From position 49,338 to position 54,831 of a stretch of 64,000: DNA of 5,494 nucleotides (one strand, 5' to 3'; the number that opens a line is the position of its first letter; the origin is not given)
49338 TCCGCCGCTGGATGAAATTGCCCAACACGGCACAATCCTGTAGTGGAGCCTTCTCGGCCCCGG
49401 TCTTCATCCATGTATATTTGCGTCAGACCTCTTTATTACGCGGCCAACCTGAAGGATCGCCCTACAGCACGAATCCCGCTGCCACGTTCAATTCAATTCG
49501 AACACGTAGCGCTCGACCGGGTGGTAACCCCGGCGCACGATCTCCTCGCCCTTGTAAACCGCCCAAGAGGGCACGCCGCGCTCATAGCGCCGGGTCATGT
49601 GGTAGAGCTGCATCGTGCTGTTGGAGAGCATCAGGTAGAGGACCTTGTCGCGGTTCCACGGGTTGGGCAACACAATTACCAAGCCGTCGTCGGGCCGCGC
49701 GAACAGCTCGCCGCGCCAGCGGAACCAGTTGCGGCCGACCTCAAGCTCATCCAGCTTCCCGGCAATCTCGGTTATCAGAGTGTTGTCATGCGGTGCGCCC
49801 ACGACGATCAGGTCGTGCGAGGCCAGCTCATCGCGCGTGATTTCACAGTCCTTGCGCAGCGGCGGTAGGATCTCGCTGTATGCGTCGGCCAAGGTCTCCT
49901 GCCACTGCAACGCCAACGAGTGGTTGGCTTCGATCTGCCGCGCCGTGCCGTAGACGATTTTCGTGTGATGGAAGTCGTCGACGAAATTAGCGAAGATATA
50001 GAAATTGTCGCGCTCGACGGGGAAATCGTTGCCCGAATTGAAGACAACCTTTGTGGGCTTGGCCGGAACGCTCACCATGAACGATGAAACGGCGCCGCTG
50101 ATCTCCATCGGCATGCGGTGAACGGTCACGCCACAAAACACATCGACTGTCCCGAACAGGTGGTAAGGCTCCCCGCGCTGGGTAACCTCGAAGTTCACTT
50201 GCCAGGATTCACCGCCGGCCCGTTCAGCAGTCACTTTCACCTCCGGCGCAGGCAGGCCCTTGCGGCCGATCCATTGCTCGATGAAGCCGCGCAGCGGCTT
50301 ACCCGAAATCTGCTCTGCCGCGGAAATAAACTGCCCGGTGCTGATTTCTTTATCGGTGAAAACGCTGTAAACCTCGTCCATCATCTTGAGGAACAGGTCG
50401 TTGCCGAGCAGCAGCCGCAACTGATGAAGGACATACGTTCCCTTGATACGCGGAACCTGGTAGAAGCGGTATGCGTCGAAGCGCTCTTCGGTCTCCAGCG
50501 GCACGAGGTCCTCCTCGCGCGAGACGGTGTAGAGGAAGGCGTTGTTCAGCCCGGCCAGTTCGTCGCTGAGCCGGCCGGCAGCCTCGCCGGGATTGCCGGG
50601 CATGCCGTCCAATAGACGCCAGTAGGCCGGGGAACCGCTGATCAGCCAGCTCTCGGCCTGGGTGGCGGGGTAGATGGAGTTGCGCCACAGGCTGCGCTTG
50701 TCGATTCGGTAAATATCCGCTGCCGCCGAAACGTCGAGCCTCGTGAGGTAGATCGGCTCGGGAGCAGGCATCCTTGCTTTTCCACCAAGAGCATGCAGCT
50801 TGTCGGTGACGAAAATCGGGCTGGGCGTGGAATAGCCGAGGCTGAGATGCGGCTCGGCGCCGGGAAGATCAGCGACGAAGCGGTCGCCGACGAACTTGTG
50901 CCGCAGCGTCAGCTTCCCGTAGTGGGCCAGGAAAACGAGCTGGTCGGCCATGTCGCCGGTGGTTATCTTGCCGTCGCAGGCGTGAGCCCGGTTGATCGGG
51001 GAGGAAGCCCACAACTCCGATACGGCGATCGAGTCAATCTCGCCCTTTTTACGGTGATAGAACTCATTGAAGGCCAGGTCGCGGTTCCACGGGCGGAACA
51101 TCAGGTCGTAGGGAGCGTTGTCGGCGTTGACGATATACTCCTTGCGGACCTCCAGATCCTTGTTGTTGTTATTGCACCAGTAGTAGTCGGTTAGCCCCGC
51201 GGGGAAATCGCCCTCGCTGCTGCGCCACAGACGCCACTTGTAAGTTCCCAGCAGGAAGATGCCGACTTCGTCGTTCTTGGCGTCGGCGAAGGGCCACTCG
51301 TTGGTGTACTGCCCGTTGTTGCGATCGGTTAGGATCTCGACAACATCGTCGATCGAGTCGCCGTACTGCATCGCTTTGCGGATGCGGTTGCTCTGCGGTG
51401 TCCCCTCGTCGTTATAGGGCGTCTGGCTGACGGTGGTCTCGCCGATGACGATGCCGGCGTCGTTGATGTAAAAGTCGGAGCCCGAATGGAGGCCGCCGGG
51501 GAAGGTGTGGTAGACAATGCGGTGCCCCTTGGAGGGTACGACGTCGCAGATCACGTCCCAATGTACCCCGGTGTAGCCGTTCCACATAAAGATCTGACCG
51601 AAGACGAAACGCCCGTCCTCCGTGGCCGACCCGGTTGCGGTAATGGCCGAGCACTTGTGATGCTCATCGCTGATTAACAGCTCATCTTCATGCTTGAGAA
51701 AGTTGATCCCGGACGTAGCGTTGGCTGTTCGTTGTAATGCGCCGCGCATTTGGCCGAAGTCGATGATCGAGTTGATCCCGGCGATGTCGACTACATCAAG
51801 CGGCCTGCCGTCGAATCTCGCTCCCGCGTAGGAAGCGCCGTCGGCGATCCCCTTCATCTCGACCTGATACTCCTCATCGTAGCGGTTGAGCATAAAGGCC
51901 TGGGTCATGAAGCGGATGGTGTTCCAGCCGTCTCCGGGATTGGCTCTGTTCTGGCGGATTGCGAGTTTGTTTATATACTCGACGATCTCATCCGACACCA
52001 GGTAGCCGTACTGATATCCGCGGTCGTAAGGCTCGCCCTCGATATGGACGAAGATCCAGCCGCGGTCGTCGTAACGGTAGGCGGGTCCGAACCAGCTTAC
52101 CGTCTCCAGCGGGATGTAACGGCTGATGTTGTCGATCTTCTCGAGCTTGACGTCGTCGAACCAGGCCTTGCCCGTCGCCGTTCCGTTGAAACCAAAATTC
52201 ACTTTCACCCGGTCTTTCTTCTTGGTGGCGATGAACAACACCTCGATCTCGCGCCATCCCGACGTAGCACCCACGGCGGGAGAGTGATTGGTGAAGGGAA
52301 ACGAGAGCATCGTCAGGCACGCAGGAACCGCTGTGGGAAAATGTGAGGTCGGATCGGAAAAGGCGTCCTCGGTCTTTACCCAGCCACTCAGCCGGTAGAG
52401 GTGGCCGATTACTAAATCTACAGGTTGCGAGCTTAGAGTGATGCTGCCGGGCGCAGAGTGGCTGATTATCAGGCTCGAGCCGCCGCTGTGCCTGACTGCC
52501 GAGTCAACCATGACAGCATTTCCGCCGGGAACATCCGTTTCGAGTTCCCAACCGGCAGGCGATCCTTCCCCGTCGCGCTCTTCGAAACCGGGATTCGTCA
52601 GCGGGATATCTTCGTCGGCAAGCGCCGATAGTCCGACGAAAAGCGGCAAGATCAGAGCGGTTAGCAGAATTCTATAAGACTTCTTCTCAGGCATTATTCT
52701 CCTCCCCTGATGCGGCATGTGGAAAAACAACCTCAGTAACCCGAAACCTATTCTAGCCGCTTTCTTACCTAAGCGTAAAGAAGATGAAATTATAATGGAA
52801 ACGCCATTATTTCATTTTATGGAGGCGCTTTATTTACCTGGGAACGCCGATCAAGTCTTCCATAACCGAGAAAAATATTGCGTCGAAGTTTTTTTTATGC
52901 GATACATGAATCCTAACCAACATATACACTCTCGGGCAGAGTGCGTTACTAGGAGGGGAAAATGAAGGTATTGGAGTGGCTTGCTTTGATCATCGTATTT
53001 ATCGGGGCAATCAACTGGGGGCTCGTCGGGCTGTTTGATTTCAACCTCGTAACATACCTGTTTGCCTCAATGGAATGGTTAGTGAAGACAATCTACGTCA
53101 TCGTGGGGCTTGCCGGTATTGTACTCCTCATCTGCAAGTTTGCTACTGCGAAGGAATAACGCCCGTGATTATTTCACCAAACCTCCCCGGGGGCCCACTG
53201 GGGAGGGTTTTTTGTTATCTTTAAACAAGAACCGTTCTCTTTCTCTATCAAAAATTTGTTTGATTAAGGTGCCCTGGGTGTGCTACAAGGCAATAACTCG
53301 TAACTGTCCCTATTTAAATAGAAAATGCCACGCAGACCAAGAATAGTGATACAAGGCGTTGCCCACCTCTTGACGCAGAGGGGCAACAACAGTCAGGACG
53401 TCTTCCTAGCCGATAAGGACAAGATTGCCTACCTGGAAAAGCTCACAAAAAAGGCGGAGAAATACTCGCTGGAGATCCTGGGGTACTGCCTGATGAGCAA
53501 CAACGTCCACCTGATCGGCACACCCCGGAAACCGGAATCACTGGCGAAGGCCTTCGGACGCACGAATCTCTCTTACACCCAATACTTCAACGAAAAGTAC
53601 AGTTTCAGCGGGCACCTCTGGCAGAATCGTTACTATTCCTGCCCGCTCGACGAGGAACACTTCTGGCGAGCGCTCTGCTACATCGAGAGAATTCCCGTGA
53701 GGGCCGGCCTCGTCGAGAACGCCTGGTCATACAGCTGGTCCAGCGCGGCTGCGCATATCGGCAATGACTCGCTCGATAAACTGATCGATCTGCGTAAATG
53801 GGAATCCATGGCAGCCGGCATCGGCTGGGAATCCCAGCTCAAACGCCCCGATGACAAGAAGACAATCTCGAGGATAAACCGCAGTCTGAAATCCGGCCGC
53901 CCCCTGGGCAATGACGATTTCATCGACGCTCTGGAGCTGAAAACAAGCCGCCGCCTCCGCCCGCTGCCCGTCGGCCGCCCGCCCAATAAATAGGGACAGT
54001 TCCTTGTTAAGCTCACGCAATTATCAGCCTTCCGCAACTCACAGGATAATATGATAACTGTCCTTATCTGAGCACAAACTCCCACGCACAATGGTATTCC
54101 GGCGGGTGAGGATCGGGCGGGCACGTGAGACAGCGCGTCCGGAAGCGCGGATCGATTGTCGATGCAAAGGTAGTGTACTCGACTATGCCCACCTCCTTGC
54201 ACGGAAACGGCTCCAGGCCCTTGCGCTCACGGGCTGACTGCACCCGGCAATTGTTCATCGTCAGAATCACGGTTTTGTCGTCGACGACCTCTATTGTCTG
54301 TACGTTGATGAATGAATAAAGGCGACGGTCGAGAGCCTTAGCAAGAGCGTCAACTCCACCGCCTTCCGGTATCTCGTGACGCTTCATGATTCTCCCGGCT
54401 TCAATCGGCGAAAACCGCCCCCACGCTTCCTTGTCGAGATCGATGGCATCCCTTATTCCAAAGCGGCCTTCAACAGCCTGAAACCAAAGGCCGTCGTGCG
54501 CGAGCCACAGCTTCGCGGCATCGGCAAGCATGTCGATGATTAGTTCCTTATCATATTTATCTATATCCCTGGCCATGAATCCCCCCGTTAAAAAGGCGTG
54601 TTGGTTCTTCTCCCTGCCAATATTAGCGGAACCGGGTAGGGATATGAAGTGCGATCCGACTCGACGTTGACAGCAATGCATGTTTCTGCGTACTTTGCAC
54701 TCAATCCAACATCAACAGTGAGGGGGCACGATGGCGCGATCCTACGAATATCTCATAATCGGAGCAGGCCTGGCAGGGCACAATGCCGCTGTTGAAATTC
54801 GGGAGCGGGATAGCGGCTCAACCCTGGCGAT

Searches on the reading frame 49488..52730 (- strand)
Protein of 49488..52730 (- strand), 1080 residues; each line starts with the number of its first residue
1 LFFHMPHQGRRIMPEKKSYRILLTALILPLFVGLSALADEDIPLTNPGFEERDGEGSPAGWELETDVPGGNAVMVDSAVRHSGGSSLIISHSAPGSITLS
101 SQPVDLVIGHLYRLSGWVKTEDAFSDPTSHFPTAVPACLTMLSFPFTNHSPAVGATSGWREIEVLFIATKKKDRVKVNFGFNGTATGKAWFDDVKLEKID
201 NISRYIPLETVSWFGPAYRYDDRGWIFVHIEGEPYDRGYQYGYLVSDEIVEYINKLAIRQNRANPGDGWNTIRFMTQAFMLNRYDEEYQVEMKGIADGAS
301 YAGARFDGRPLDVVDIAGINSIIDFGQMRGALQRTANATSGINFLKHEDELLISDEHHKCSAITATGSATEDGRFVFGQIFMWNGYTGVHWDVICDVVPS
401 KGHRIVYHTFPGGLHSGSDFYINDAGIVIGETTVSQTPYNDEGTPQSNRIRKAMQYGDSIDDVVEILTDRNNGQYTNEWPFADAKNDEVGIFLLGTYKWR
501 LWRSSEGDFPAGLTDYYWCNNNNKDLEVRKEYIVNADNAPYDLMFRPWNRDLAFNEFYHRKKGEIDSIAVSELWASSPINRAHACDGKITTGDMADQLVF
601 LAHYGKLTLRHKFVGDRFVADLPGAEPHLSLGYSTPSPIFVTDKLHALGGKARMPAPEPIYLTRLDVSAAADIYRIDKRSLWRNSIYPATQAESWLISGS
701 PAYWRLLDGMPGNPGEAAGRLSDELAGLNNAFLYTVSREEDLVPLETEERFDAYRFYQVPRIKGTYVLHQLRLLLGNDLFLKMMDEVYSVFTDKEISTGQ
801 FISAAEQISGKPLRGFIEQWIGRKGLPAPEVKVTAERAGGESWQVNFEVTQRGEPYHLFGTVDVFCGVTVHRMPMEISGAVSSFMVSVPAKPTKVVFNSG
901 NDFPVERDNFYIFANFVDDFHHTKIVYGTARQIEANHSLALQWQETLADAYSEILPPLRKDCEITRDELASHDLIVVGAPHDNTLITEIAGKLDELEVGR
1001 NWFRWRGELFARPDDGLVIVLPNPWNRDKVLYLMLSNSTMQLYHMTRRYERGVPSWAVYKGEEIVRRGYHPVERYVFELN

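Call 62: search_protein_families(library=pfam, proteins=[window:49488-52730:-], max_evalue=0.00001)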
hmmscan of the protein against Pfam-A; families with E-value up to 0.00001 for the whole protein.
window:49488-52730:- (1080 aa): 1 family
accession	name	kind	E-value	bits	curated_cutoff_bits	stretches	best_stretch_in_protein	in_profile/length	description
PF04916.18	Phospholip_B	-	1.2e-06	27.9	27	1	291-485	102-300/487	Phospholipase B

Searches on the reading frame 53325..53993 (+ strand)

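Call 62: search_protein_families(library=pfam, proteins=[window:53325-53993:+], max_evalue=0.00001)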
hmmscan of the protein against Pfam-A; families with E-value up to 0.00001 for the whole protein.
window:53325-53993:+ (222 aa): 1 family
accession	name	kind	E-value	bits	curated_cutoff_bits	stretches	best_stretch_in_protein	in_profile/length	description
PF01797.21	Y1_Tnp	-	7.8e-10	39.4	23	1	28-121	20-119/121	Transposase IS200 like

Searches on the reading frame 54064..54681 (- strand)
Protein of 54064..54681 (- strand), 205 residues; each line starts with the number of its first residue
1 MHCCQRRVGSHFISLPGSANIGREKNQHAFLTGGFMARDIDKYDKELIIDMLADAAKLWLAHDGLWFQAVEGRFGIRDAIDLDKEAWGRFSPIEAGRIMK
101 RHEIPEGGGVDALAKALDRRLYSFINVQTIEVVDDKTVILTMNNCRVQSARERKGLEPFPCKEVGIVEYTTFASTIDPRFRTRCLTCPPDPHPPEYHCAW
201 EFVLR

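Call 62: search_protein_families(library=pfam, proteins=[window:54064-54681:-], max_evalue=0.00001)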
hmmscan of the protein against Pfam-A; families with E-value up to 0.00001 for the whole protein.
window:54064-54681:- (205 aa): 1 family
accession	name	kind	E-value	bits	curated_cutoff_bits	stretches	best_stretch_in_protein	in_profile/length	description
PF19620.4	DUF6125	-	1.4e-72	243.5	27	1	44-204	4-164/164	Family of unknown function (DUF6125)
